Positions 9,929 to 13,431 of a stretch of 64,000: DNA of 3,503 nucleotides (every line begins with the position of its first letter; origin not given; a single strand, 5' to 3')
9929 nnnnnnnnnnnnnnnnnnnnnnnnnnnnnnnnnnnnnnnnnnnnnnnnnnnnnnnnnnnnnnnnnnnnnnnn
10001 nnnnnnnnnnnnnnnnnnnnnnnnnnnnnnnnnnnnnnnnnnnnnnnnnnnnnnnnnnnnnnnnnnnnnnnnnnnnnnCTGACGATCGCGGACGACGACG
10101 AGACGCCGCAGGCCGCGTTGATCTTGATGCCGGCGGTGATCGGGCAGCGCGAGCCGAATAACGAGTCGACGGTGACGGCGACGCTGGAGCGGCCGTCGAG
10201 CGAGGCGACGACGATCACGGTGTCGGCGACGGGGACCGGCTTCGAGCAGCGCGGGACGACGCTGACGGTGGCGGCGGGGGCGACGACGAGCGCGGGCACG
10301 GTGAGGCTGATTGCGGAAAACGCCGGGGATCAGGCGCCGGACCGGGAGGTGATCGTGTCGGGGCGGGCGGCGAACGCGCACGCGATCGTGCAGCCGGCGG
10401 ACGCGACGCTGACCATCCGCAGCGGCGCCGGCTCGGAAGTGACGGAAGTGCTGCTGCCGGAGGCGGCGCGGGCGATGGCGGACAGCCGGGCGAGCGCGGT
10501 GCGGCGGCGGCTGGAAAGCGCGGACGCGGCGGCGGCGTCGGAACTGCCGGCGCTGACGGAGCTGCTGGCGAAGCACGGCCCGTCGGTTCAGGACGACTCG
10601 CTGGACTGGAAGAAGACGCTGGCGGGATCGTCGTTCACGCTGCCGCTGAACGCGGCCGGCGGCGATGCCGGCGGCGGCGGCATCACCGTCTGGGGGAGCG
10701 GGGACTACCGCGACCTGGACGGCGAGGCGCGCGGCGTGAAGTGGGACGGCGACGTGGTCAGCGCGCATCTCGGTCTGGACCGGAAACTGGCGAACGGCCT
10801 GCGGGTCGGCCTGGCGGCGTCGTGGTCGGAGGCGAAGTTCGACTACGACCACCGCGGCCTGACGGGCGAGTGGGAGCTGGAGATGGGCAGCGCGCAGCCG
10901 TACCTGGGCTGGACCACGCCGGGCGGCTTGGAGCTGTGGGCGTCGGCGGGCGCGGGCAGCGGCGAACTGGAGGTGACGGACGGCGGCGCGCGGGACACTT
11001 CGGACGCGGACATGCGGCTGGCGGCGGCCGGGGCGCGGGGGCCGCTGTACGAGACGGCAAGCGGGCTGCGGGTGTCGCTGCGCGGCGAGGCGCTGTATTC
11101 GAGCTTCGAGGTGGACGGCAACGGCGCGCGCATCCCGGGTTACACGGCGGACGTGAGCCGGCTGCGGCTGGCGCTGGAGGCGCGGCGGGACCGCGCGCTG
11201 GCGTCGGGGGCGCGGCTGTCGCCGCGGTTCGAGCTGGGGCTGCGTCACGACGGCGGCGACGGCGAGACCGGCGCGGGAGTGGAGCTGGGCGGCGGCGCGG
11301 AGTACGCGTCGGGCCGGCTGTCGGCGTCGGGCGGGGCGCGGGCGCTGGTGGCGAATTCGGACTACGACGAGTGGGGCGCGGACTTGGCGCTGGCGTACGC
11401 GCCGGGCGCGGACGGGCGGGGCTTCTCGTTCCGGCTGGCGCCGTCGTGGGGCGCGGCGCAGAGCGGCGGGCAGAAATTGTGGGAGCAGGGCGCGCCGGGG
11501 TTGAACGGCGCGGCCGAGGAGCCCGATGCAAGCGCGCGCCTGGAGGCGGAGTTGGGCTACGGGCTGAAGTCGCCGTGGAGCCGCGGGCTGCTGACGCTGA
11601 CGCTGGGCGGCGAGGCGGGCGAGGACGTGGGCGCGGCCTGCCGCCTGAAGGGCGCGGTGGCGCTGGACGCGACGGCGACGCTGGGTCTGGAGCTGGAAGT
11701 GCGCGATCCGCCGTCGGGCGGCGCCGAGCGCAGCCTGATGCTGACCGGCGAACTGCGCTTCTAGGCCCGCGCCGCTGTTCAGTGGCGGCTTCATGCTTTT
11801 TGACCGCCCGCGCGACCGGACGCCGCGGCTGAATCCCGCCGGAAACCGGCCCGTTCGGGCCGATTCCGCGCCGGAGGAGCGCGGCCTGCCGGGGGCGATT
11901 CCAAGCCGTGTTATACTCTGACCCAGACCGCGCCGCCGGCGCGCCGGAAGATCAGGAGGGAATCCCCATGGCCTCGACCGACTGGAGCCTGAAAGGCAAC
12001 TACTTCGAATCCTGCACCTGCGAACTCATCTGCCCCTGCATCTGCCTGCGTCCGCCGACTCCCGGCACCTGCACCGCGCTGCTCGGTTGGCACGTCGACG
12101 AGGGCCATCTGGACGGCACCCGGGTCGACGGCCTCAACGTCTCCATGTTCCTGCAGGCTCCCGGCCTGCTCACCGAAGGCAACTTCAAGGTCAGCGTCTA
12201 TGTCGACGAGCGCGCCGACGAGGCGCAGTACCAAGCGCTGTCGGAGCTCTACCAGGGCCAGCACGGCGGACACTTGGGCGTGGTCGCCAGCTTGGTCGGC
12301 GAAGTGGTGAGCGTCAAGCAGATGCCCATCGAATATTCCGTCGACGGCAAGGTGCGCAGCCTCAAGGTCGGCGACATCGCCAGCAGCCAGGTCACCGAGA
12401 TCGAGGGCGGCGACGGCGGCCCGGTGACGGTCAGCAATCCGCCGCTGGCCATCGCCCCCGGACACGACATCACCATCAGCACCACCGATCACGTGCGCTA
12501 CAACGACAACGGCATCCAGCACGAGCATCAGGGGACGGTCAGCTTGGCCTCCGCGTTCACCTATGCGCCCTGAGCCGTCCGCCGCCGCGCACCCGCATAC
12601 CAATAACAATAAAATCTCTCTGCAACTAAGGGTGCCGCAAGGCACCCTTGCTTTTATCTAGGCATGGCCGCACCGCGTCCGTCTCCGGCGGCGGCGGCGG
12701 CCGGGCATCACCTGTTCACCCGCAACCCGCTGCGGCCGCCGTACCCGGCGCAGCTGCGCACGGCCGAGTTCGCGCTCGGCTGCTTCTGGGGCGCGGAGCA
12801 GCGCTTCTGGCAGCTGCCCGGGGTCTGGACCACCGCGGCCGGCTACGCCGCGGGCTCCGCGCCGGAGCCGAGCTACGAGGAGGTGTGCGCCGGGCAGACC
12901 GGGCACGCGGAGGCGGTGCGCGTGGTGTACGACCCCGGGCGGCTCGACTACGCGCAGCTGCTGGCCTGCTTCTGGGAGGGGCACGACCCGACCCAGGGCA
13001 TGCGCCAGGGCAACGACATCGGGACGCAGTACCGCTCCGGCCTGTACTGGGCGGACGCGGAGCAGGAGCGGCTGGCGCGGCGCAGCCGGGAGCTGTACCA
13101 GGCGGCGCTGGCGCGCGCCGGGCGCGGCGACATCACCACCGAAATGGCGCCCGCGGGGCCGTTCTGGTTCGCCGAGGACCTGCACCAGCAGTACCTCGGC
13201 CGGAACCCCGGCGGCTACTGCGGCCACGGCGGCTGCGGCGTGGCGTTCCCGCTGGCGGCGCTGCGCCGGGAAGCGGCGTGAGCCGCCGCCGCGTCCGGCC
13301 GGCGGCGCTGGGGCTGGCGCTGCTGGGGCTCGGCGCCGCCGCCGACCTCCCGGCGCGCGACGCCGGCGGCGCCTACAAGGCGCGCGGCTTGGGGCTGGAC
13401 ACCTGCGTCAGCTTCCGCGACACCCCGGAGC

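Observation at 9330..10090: Cluster of at least 4-5 frameshifts in a 750-bp stretch of autotransporter gene 1: pseudogene or repeat-driven assembly error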

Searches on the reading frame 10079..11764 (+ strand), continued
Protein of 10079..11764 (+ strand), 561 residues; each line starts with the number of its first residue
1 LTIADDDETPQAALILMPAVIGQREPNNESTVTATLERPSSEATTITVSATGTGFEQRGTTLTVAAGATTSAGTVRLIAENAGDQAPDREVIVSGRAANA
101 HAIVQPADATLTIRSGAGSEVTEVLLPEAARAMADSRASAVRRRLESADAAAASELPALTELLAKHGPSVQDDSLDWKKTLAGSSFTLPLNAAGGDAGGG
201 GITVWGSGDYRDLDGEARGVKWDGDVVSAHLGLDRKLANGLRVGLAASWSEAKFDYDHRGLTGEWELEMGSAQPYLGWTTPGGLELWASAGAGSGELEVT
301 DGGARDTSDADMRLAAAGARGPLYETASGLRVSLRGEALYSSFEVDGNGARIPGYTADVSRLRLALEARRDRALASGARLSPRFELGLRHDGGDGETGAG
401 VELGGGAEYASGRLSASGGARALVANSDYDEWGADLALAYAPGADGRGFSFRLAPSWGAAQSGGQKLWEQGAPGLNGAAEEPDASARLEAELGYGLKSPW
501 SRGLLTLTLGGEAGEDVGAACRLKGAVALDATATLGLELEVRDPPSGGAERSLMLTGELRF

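Call 25: find_encoding_contigs(protein=P0009, flank=10000, max_places=4)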
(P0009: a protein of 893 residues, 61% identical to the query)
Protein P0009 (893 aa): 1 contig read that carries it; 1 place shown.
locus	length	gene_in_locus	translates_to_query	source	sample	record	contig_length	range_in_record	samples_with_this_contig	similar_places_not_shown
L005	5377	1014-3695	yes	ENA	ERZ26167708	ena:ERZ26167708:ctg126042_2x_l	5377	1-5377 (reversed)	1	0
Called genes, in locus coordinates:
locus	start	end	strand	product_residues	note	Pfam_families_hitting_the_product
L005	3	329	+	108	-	?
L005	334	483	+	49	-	PF04556:DpnII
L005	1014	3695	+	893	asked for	PF03797:Autotransporter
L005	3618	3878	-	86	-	-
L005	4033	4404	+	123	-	-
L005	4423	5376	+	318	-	?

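Call 26: list_cluster_members(proteins=[P0001, P0003, P0010, P0015])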
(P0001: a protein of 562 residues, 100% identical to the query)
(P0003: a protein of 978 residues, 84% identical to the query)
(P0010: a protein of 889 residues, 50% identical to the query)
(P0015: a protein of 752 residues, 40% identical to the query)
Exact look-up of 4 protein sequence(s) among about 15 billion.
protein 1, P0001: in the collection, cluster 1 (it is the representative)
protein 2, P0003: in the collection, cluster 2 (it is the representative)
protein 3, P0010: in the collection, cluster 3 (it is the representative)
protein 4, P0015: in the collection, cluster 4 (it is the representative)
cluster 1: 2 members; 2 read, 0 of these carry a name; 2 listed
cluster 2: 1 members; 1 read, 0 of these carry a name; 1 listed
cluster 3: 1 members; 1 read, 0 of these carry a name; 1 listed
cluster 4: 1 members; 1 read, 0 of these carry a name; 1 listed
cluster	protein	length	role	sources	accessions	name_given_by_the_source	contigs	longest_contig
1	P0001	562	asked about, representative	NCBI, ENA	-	-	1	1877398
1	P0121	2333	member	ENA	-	-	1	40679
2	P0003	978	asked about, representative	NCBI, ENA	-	-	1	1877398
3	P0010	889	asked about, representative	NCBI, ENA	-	-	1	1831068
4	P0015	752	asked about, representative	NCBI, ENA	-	-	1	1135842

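Call 27: find_encoding_contigs(protein=P0121, flank=10000, max_places=4)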
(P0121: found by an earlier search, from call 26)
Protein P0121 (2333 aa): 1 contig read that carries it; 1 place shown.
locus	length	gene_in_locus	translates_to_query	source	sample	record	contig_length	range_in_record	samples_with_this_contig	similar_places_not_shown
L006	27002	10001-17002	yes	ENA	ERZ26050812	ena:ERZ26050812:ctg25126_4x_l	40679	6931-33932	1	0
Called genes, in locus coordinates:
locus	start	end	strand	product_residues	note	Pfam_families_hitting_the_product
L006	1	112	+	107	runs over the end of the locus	-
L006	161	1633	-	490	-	-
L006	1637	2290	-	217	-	PF27258:NspV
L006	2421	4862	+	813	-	PF00133:tRNA-synt_1, PF09334:tRNA-synt_1g, PF00133:tRNA-synt_1, PF13603:tRNA-synt_1_2, PF00133:tRNA-synt_1, PF08264:Anticodon_1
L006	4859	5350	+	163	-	PF04390:LptE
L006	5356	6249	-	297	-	PF03446:NAD_binding_2, PF03807:F420_oxidored (weak), PF14833:NAD_binding_11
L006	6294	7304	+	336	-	-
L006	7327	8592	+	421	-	PF00171:Aldedh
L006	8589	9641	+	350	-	PF00497:SBP_bac_3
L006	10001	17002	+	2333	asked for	PF20736:Glyco_hydro127M (faint), PF19135:DUF5818 (faint)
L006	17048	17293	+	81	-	-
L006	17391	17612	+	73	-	-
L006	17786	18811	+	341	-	PF00497:SBP_bac_3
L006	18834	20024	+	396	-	PF00528:BPD_transp_1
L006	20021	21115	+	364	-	PF00528:BPD_transp_1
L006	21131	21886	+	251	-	PF02463:SMC_N (faint), PF00005:ABC_tran, PF13304:AAA_21 (weak)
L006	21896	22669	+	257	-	PF10370:Rv2993c-like_N, PF01557:FAA_hydrolase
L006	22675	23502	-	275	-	PF00149:Metallophos, PF12850:Metallophos_2 (faint)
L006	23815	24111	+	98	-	-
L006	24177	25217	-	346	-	PF03734:YkuD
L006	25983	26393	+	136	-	PF00266:Aminotran_5 (weak)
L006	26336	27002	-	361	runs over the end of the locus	PF13177:DNA_pol3_delta2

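Call 48: search_protein_families(library=pfam, proteins=[P0121], max_evalue=1)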
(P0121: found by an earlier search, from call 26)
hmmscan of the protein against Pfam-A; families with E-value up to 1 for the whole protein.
P0121 (2333 aa): 6 families
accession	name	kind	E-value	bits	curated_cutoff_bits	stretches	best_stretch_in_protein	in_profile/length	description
PF19135.5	DUF5818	-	5.5e-06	26.3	27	0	1488-1521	23-54/57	Protein of unknown function (DUF5818)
PF20736.2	Glyco_hydro127M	-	1.4e-05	25.5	24.2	0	716-781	25-89/95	Beta-L-arabinofuranosidase, GH127 middle domain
PF20579.4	LapA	-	0.0006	20.6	27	3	216-297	8-81/99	LapA domain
PF23667.1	CUB_CDCP1_1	-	0.015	15.6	27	0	837-878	7-50/72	CDCP1 CUB domain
PF01789.22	PsbP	-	0.36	11.3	23.5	0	957-1054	33-123/155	PsbP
PF20068.4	Amphi-Trp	-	0.67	10.5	27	0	796-848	11-63/93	Amphi-Trp domain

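Call 49: search_protein_families(library=ncbifam, proteins=[P0121], max_evalue=0.01)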
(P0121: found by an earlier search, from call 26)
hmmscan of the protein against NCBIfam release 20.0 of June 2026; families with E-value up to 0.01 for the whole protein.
P0121 (2333 aa): 0 families

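Call 67: find_encoding_contigs(protein=P0010, flank=3000, max_places=3)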
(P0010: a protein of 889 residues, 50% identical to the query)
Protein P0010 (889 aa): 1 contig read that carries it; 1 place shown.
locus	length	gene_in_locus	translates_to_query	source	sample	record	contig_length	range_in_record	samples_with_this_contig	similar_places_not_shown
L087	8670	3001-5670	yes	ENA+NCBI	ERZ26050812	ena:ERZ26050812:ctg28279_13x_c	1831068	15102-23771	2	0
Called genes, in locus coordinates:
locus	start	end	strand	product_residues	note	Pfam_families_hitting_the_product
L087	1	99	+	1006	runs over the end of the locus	PF04313:HSDR_N, PF00270:DEAD (weak), PF04851:ResIII, PF18766:SWI2_SNF2, PF22679:T1R_D3-like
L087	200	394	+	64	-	-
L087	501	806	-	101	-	-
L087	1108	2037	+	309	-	PF04556:DpnII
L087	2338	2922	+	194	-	-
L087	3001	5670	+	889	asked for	PF03797:Autotransporter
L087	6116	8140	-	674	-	PF03797:Autotransporter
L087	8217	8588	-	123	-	-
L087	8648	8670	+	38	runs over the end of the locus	-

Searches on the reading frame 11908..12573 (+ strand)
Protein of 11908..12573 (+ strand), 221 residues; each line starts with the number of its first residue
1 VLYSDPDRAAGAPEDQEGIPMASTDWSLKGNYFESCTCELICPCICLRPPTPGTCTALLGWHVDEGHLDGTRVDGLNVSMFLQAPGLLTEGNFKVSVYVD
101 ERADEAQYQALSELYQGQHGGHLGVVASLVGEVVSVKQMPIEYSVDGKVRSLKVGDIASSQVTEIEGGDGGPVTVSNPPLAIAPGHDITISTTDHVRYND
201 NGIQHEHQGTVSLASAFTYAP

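Call 31: search_protein_families(library=pfam, proteins=[window:11908-12573:+], max_evalue=0.00001)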
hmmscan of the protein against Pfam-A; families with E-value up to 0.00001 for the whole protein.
window:11908-12573:+ (221 aa): 1 family
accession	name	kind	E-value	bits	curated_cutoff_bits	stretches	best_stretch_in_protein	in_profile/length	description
PF07040.16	DUF1326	-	3.2e-51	174.4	25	1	34-209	1-175/177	Protein of unknown function (DUF1326)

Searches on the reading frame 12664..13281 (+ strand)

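Call 42: search_protein_families(library=pfam, proteins=[window:12664-13281:+], max_evalue=0.001)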
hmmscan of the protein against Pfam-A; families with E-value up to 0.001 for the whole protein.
window:12664-13281:+ (205 aa): 1 family
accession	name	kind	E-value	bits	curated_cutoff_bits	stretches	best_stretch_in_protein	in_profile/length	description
PF01625.27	PMSR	-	8.7e-58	195.3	23.7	1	34-186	2-152/153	Peptide methionine sulfoxide reductase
